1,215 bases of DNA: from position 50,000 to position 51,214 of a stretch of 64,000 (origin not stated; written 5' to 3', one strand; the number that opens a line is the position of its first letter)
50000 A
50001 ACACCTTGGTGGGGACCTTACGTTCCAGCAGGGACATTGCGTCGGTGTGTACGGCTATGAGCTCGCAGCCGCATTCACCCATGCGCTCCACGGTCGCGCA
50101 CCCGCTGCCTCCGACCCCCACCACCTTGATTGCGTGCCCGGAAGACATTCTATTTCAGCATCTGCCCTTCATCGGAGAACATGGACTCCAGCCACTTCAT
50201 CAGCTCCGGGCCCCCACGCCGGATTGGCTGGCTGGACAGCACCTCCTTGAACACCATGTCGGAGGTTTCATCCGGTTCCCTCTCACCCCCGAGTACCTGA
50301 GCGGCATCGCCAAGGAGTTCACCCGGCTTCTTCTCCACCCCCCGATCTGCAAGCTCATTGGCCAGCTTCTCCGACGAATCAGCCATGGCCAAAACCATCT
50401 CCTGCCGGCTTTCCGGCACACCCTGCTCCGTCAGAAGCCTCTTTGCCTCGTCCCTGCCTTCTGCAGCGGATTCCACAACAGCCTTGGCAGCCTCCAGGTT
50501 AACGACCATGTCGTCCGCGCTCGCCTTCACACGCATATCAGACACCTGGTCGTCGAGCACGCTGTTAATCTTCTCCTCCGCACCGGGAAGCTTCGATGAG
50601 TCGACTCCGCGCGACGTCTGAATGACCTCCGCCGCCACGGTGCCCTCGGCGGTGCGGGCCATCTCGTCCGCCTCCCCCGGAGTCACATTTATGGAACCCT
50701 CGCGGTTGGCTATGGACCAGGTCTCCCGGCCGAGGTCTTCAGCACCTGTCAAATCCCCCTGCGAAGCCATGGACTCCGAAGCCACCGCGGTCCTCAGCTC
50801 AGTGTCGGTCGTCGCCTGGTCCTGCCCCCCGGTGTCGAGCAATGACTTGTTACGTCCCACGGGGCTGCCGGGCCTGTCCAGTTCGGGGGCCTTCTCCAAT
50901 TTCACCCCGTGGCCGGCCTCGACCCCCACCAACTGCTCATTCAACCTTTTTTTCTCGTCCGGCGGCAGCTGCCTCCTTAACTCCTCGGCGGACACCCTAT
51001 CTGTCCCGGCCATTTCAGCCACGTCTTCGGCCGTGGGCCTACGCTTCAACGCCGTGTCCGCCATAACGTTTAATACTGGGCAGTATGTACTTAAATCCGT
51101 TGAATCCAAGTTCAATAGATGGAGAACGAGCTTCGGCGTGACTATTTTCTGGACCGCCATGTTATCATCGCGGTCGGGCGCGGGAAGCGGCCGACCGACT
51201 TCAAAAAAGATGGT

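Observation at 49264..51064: Tail-less divergent FtsZ-family gene coupled to a 305-aa disordered acidic protein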

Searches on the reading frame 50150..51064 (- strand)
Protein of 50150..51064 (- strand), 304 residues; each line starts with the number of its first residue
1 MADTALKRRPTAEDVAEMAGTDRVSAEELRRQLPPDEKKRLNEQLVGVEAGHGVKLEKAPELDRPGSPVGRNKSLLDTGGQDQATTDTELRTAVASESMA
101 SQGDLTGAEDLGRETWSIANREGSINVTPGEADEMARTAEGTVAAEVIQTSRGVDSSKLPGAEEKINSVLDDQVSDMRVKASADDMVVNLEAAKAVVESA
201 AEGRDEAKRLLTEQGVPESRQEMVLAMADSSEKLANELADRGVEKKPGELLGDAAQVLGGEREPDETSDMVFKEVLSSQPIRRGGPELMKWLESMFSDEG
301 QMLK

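Call 3: search_protein_families(library=pfam, proteins=[window:50150-51064:-], max_evalue=0.01)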
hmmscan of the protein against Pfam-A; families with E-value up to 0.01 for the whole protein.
window:50150-51064:- (304 aa): 0 families

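Call 4: search_protein_families(library=ncbifam, proteins=[window:50150-51064:-], max_evalue=0.01)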
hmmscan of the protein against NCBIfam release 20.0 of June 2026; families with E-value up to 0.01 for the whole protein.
window:50150-51064:- (304 aa): 0 families

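Call 48: find_homologous_proteins(query=window:50150-51064:-, max_evalue=0.001)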
Query window:50150-51064:- (304 aa): 1 proteins with E <= 0.001 among 6017 candidates.
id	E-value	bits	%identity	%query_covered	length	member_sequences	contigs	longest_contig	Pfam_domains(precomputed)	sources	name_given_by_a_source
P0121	3.9e-180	616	100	98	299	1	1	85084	-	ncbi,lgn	-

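Call 55: find_homologous_proteins(query=A5, max_evalue=0.01)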
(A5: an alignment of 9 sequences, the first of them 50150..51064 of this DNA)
Query A5 (9 sequences) (304 aa, profile of the alignment): 2 proteins with E <= 0.01 among 8000 candidates.
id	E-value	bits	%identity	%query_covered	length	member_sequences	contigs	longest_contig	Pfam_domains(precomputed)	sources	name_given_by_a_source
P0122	1.8e-86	309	32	9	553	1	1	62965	-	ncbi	ncbi:MAG: hypothetical protein ABIH11_04580 [Candidatus Altiarchaeota archaeon]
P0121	1.6e-85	306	100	98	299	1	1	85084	-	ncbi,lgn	-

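Call 64: search_protein_representatives(protein=window:50150-51064:-)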
Query: 304 residues. Proteins with E-value up to 0.001 (for the whole library): 6; up to 1e-10: 5; up to 1e-30: 2. The best 6 are listed.
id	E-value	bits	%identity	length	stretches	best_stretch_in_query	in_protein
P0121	1.3e-180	615.5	100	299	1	6-304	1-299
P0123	1.6e-49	185.6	44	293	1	46-301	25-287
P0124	7.3e-23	98.2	34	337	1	11-299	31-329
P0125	6.4e-12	62.3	28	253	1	85-300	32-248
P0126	1.7e-11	60.9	31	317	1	28-300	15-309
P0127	2.4e-07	47.3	28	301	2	64-225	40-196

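Call 68: search_protein_families(library=pfam, alignment_id=A5, max_evalue=5)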
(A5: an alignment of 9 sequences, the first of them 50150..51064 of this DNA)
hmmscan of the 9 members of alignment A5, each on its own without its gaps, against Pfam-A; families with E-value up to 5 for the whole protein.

A. member 1, window:50150-51064:- (304 aa): 0 families

B. families by the number of members that match (of 9 scanned): 9 families
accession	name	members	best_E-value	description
PF05957.18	DUF883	1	0.018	DUF883 N-terminal domain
PF09317.16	ACDH_C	1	0.067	Acyl-CoA dehydrogenase, C-terminal, bacterial type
PF01023.25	S_100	1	0.07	S-100/ICaBP type calcium binding domain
PF02416.21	TatA_B_E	1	0.071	mttA/Hcf106 family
PF05119.17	Terminase_4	1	0.11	Phage terminase, small subunit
PF06791.18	TMP_2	1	0.12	Prophage tail length tape measure protein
PF07500.19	TFIIS_M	1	0.13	Transcription factor S-II (TFIIS), central domain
PF10774.15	DUF4226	1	0.22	Domain of unknown function (DUF4226)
PF08895.16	DUF1840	1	0.58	Domain of unknown function (DUF1840)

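Call 69: search_solved_structures(query=A5, max_evalue=10)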
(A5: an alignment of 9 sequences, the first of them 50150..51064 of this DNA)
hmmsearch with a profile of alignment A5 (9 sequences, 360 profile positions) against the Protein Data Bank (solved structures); distinct sequences matched with E-value up to 10: 2.
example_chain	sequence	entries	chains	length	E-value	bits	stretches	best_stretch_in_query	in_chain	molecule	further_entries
1yxb_A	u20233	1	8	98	0.2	14.4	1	279-334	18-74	Phosphoribosyl-ATP pyrophosphatase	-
6jpv_A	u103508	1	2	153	0.3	13.8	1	141-189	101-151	Heat shock 70 kDa protein 1A,Aminoacyl tRNA synthase complex-interacting multifunctional p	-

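Call 85: search_protein_families(library=padloc, proteins=[window:50150-51064:-], max_evalue=0.001)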
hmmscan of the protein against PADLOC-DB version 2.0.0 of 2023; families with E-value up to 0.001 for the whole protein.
window:50150-51064:- (304 aa): 0 families
